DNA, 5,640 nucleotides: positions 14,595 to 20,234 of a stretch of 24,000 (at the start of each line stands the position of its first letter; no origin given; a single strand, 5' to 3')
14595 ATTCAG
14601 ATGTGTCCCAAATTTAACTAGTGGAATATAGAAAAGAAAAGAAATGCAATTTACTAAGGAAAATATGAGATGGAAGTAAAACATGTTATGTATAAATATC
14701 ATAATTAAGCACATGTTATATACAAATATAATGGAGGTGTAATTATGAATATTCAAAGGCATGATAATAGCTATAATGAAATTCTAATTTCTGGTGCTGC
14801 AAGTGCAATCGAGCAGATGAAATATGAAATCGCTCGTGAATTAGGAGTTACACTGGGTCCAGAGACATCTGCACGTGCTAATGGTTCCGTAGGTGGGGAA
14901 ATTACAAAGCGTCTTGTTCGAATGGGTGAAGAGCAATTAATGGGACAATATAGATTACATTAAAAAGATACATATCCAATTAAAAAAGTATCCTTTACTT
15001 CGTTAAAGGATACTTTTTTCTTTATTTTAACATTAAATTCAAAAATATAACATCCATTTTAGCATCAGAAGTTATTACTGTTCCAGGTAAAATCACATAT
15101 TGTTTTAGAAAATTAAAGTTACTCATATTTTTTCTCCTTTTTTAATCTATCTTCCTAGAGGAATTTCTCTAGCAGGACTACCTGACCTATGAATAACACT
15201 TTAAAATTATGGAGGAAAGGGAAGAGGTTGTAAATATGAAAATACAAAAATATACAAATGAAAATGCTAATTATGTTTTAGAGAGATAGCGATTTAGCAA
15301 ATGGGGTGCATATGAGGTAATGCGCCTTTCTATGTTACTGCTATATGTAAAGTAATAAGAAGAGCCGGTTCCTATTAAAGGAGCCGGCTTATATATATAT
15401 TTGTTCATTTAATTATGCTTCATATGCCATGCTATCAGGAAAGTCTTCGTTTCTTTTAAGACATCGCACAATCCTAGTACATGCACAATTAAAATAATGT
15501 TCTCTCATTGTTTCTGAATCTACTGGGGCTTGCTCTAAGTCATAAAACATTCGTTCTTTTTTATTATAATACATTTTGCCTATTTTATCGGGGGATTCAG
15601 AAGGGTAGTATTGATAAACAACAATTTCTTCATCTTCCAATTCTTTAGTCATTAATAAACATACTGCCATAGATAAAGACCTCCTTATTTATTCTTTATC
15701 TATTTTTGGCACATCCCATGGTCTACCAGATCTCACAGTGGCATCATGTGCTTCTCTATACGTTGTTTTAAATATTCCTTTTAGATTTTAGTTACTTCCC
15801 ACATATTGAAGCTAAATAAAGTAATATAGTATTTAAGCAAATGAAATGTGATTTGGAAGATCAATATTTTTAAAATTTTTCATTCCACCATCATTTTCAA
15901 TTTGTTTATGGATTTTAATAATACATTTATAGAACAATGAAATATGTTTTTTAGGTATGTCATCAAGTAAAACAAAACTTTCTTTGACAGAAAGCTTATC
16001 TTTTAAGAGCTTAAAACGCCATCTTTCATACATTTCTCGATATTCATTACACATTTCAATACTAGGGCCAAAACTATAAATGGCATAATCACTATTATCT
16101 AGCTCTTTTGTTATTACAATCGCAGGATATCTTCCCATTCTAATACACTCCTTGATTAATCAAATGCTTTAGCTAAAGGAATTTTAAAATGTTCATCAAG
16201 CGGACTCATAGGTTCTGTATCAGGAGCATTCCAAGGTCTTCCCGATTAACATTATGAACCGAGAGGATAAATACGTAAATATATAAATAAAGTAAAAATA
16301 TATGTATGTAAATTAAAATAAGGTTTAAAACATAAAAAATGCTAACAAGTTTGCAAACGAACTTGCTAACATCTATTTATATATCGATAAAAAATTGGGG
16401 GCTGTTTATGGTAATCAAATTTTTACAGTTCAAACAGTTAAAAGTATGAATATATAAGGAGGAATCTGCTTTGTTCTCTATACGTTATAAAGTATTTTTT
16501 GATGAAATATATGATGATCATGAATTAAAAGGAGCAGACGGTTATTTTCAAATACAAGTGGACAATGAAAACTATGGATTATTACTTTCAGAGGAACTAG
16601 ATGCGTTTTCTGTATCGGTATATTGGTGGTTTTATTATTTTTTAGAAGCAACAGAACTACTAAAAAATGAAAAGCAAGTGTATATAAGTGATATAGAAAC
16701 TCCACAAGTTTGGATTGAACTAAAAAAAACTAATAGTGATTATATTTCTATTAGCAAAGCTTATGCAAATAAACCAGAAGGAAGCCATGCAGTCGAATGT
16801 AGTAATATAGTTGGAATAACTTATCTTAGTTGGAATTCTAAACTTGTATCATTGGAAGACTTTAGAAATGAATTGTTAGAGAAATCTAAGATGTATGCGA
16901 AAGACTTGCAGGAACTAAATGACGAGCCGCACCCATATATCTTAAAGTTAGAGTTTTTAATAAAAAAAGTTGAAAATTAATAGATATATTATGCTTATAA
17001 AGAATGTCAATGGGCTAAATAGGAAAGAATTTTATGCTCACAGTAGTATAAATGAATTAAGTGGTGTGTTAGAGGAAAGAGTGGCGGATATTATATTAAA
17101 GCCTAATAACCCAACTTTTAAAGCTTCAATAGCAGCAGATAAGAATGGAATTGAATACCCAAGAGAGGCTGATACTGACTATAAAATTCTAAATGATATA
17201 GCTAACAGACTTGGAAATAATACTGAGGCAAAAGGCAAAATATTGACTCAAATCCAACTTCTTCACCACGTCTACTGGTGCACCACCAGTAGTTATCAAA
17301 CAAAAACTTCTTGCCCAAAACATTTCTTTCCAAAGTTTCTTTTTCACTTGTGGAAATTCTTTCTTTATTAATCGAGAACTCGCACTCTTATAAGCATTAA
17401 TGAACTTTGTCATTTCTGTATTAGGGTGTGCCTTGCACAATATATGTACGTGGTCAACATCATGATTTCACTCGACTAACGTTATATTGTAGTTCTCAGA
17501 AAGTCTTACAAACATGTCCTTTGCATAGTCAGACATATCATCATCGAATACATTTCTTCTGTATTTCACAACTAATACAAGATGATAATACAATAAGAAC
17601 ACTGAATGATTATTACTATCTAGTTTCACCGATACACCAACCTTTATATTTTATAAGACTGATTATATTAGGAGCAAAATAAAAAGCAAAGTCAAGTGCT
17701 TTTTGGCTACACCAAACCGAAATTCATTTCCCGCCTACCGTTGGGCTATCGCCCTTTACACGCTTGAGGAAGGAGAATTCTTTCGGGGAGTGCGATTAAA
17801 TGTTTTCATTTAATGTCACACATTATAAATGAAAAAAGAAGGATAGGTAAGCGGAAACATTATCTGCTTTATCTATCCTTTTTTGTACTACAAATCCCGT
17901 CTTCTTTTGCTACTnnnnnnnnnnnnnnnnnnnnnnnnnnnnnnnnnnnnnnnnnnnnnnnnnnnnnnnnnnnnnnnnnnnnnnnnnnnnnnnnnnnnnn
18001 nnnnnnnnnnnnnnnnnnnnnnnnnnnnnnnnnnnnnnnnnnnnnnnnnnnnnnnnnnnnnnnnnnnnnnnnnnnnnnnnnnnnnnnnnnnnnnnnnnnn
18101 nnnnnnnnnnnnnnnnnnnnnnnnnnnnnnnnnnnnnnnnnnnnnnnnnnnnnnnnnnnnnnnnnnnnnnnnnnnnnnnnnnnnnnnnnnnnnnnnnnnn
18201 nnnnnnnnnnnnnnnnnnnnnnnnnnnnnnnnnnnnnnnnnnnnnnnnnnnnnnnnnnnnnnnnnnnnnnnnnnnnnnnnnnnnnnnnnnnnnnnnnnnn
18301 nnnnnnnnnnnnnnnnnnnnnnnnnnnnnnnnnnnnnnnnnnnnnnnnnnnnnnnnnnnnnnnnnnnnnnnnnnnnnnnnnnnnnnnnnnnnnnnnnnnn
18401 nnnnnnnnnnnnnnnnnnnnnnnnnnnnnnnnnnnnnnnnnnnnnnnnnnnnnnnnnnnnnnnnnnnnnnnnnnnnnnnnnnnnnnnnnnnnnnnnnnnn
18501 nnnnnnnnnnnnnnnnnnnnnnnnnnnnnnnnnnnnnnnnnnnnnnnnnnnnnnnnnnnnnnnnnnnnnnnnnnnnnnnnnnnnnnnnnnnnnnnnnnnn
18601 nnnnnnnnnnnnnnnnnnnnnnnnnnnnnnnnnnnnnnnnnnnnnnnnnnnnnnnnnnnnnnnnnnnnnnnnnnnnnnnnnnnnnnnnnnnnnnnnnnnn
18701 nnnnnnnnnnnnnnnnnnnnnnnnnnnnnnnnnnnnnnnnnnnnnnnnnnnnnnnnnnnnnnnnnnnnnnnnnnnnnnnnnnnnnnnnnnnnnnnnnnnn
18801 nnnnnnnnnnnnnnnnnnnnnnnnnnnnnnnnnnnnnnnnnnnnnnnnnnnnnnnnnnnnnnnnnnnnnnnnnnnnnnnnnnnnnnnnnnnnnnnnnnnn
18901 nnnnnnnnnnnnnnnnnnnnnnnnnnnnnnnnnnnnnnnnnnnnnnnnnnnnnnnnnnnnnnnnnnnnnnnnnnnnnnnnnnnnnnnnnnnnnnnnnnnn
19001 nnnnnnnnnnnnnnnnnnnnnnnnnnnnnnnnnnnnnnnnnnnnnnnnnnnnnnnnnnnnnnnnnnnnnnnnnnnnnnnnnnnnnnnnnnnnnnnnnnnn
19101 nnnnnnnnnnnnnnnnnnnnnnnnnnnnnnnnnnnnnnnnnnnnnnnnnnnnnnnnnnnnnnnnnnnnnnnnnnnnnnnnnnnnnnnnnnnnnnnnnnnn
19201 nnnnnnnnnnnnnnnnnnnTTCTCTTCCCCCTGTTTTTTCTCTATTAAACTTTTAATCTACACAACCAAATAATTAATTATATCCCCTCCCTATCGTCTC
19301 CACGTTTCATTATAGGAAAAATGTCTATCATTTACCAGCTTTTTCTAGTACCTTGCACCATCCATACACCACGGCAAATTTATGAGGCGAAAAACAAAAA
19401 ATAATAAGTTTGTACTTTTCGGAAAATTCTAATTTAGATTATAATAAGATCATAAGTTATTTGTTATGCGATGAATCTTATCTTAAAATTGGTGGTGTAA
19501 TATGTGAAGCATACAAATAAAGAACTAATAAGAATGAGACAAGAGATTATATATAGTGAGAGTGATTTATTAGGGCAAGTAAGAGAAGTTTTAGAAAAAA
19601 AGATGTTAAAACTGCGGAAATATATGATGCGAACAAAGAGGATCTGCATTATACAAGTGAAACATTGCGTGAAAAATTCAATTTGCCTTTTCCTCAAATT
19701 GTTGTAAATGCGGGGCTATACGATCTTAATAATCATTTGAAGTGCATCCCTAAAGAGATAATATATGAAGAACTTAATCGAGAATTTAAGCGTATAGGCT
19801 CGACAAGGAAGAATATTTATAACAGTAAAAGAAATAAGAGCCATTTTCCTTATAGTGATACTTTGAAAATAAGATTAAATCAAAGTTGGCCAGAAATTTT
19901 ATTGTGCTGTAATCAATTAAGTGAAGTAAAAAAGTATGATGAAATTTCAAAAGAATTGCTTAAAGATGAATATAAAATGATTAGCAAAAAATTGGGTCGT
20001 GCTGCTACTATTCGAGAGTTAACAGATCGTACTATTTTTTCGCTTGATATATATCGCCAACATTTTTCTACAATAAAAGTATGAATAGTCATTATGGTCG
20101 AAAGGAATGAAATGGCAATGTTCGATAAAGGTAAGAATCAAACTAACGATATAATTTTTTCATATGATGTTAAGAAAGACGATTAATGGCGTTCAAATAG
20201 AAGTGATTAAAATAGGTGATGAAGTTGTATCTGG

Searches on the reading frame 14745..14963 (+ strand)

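Call 11: search_protein_families(library=pfam, proteins=[window:14745-14963:+], max_evalue=0.1)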
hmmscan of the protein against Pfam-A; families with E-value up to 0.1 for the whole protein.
window:14745-14963:+ (72 aa): 2 families
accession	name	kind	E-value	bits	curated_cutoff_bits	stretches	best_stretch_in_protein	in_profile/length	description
PF00269.25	SASP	-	1.8e-18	66.7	22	1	11-65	1-59/59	Small, acid-soluble spore proteins, alpha/beta type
PF22023.1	Pus10_THUMP_arc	-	0.04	14.5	28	1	15-45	35-66/78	Pus10 THUMP domain, archaeal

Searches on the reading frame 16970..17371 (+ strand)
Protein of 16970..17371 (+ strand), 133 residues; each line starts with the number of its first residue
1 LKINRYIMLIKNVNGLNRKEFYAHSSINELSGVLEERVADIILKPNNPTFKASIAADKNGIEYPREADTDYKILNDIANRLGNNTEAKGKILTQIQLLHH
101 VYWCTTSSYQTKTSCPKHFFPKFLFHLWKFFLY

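Call 11: search_protein_families(library=pfam, proteins=[window:16970-17371:+], max_evalue=0.1)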
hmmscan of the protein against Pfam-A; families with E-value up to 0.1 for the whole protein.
window:16970-17371:+ (133 aa): 1 family
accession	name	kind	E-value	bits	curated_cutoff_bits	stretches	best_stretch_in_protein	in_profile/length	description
PF14424.12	Toxin-deaminase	-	1.7e-15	57.9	29.6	1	12-91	24-112/146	The BURPS668_1122 family of deaminases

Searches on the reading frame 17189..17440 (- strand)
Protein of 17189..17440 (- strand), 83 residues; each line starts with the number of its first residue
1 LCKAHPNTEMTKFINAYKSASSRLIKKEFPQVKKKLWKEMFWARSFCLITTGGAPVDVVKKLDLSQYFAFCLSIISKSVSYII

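Call 90: search_protein_families(library=pfam, proteins=[window:17189-17440:-], max_evalue=0.05)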
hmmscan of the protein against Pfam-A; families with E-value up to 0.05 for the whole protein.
window:17189-17440:- (83 aa): 1 family
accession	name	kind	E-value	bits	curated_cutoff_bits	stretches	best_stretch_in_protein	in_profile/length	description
PF01797.21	Y1_Tnp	-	3.5e-17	63.1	23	1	2-61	57-116/121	Transposase IS200 like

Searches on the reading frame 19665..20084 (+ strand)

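Call 11: search_protein_families(library=pfam, proteins=[window:19665-20084:+], max_evalue=0.1)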
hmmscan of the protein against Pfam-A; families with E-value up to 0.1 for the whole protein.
window:19665-20084:+ (139 aa): 1 family
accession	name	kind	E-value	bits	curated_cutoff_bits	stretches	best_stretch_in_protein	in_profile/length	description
PF18780.6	HNH_repeat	-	0.00024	21.8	26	1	94-136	1-43/54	Homing endonuclease associated repeat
